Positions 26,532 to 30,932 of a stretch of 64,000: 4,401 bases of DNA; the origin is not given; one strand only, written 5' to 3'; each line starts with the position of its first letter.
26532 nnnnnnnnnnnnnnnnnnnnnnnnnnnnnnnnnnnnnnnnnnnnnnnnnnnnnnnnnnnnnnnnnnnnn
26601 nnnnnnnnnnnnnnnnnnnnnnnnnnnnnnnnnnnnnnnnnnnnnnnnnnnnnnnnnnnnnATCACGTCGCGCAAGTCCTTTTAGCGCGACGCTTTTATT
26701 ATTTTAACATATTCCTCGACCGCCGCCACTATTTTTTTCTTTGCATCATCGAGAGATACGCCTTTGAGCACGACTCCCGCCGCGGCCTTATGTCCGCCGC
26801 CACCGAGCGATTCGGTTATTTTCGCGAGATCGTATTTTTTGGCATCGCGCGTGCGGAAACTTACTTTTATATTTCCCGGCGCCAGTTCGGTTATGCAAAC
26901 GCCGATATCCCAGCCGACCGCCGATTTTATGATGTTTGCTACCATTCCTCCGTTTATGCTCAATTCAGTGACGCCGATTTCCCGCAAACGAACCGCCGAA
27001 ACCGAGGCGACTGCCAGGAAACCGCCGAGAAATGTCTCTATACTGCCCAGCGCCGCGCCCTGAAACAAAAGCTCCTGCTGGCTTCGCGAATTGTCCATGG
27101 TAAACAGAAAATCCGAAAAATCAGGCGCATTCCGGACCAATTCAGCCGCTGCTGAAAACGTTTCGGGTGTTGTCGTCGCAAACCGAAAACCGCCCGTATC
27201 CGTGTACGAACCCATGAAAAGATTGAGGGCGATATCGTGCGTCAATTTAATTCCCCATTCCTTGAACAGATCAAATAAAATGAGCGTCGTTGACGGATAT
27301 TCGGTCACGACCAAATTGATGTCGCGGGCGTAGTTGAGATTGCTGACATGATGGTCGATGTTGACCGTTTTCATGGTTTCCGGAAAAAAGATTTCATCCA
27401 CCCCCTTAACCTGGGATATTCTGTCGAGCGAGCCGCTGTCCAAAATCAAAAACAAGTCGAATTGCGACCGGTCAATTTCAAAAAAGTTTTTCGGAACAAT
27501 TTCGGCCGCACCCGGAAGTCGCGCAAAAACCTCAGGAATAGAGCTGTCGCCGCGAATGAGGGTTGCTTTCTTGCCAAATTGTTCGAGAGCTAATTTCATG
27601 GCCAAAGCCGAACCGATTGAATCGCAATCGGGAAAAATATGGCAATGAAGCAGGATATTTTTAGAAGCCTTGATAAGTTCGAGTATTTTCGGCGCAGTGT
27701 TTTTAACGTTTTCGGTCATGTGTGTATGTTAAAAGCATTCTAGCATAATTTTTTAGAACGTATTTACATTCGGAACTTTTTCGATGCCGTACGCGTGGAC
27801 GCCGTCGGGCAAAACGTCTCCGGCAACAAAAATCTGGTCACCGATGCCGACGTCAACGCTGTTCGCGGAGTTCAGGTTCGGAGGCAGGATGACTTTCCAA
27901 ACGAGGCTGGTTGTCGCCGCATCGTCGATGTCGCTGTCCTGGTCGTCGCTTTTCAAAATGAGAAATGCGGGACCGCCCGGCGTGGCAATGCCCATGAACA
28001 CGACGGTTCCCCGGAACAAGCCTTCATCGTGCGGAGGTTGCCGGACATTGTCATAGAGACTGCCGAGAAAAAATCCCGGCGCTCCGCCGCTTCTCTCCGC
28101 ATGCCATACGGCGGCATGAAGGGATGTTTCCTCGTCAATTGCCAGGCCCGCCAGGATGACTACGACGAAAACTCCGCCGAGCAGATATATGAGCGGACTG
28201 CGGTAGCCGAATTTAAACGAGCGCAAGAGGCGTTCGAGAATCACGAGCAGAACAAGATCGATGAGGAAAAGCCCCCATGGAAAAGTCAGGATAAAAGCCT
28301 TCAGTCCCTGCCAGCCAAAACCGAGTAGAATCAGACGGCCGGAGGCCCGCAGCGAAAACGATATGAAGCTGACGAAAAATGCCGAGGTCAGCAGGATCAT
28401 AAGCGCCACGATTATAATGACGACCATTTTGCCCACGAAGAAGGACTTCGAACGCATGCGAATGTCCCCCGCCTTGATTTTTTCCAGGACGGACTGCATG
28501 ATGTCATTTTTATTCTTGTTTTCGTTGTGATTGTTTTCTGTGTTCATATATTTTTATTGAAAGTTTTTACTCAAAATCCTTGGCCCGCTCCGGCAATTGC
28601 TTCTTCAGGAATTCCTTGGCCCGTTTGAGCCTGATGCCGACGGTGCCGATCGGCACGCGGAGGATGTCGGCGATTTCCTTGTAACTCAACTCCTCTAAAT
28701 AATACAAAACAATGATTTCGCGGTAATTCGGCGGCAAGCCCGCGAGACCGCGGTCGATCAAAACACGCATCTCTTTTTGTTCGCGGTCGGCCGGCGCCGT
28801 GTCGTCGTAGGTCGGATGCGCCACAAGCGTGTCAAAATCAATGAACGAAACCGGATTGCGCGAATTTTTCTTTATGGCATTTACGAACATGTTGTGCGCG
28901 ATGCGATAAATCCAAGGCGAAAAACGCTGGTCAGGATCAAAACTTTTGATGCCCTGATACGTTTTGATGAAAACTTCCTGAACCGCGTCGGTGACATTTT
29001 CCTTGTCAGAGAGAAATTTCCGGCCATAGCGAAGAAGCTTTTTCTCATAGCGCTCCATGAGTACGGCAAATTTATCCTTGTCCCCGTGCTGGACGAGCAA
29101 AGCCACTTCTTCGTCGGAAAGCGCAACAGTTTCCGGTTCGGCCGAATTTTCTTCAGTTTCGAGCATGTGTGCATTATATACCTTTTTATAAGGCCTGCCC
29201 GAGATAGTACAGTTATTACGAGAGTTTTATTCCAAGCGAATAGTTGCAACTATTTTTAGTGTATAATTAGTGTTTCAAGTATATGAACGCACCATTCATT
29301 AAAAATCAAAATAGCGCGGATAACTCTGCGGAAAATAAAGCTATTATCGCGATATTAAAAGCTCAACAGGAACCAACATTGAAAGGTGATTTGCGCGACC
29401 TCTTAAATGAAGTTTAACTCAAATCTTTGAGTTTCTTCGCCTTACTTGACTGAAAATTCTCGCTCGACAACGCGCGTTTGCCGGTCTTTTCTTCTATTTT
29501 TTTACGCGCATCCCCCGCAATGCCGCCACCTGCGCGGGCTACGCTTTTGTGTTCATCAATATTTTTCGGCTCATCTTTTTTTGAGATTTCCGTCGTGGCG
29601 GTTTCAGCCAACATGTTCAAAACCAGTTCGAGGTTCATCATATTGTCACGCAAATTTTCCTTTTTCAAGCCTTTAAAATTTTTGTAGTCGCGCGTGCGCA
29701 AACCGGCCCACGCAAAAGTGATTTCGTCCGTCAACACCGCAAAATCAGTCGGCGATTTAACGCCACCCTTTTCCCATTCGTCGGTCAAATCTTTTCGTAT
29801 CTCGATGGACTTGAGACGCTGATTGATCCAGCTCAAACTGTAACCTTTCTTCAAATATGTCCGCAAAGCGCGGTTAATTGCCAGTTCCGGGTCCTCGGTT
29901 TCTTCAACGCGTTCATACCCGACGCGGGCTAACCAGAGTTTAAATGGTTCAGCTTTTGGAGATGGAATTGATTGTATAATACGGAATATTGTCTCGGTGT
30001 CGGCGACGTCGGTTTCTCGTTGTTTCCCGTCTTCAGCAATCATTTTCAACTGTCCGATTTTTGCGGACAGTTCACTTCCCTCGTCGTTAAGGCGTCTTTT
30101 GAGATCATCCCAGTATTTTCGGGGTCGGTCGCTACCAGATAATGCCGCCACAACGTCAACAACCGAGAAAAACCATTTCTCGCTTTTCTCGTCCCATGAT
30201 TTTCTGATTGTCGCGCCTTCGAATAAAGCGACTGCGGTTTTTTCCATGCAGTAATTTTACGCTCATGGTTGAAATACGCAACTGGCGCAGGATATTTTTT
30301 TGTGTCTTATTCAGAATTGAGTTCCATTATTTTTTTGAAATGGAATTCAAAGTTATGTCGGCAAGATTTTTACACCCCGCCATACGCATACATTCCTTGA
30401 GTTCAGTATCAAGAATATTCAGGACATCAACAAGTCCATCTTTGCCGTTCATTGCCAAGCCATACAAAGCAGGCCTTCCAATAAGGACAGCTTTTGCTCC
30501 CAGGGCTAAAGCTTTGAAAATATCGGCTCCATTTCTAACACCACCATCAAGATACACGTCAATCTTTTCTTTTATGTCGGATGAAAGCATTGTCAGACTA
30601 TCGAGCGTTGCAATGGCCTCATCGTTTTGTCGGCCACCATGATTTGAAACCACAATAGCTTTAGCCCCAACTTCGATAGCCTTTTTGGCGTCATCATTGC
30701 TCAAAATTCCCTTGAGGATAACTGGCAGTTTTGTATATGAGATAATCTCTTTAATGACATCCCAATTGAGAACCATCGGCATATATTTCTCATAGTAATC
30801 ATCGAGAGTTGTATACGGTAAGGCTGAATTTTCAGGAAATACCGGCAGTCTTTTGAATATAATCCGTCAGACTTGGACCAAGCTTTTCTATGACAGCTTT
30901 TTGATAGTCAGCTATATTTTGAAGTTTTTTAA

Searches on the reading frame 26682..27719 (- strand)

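Call 39: search_protein_families(library=pfam, proteins=[window:26682-27719:-], max_evalue=0.00001)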
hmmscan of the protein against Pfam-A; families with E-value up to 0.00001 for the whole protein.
window:26682-27719:- (345 aa): 2 families
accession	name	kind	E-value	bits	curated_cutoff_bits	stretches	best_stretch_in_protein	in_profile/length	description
PF01368.27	DHH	-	2e-13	51.2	28.1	1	21-169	1-123/125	DHH family, N-terminal domain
PF02272.25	DHHA1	-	1.1e-08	35.9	25.9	1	259-339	20-101/102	DHHA1 domain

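Call 69: search_protein_families(library=ncbifam, proteins=[window:26682-27719:-], max_evalue=0.001)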
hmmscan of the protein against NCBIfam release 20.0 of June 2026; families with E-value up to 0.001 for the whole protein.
window:26682-27719:- (345 aa): 10 families
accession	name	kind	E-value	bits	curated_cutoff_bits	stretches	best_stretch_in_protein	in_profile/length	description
NF053633.1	OlncasPapPhNrnA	equivalog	4e-25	88.4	350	1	8-322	5-302/317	bifunctional oligoribonuclease/PAP phosphatase NrnA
NF003877.0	PRK05427.1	equivalog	8.9e-11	41.8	283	1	21-208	3-183/308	manganese-dependent inorganic pyrophosphatase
NF041569.1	A-tRNAntase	equivalog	2.3e-08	32.8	1440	1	81-324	59-291/880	A-adding tRNA nucleotidyltransferase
NF011110.0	PRK14538.1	equivalog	3e-07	29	707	1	6-330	354-674/838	putative bifunctional signaling protein/50S ribosomal protein L9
NF053576.1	RecJ_archaeal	equivalog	1e-06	27.9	360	0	258-323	361-438/452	RecJ family nuclease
NF011443.0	PRK14869.1-5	equivalog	6.9e-06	24.8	335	0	121-198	332-410/546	putative manganese-dependent inorganic diphosphatase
NF011440.0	PRK14869.1-2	equivalog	9.8e-06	24.5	746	1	121-196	326-402/541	putative manganese-dependent inorganic diphosphatase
NF011442.0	PRK14869.1-4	equivalog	0.0002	20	400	0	121-195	331-406/543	putative manganese-dependent inorganic diphosphatase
NF011449.0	PRK14869.2-5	equivalog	0.00044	19.4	411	0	121-195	233-308/451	putative manganese-dependent inorganic diphosphatase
NF011445.0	PRK14869.2-1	equivalog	0.0006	18.4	483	0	121-194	333-407/548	putative manganese-dependent inorganic diphosphatase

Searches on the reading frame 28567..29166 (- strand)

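Call 39: search_protein_families(library=pfam, proteins=[window:28567-29166:-], max_evalue=0.00001)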
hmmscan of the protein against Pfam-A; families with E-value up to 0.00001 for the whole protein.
window:28567-29166:- (199 aa): 3 families
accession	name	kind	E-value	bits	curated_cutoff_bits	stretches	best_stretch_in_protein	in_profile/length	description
PF08281.18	Sigma70_r4_2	-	3.8e-17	62.1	25.7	1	136-187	3-54/54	Sigma-70, region 4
PF04542.20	Sigma70_r2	-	1.1e-16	60.8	24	1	36-103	1-70/71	Sigma-70 region 2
PF04545.22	Sigma70_r4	-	7.6e-12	45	24.1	1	141-188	2-49/50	Sigma-70, region 4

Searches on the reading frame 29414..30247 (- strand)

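Call 39: search_protein_families(library=pfam, proteins=[window:29414-30247:-], max_evalue=0.00001)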
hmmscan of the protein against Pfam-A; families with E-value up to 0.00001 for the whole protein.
window:29414-30247:- (277 aa): 1 family
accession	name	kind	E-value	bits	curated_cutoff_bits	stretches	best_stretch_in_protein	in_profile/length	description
PF02498.22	Bro-N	-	5.3e-09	37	25.6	1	17-107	5-91/96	BRO family, N-terminal domain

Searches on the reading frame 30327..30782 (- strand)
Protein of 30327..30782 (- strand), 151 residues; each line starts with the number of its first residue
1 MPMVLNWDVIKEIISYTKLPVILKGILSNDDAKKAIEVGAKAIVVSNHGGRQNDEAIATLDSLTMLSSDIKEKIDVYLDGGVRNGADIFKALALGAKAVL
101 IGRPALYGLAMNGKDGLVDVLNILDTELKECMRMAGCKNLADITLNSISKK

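Call 39: search_protein_families(library=pfam, proteins=[window:30327-30782:-], max_evalue=0.00001)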
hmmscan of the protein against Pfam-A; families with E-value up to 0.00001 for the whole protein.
window:30327-30782:- (151 aa): 5 families
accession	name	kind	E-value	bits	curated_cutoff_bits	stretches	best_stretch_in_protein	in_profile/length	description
PF01070.24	FMN_dh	-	8.3e-61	206.4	24.9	1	5-148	205-348/350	FMN-dependent dehydrogenase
PF01645.23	Glu_synthase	-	5.3e-09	36.2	20.4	1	39-107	242-309/369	Conserved region in glutamate synthase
PF00478.31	IMPDH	-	1.1e-07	31.7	25.6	0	69-103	203-237/345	IMP dehydrogenase / GMP reductase domain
PF05690.20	ThiG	-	8.1e-07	29.1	23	0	6-46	163-204/247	Thiazole biosynthesis protein ThiG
PF00977.27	His_biosynth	-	8.7e-07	29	23.6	0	72-106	70-106/228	Histidine biosynthesis protein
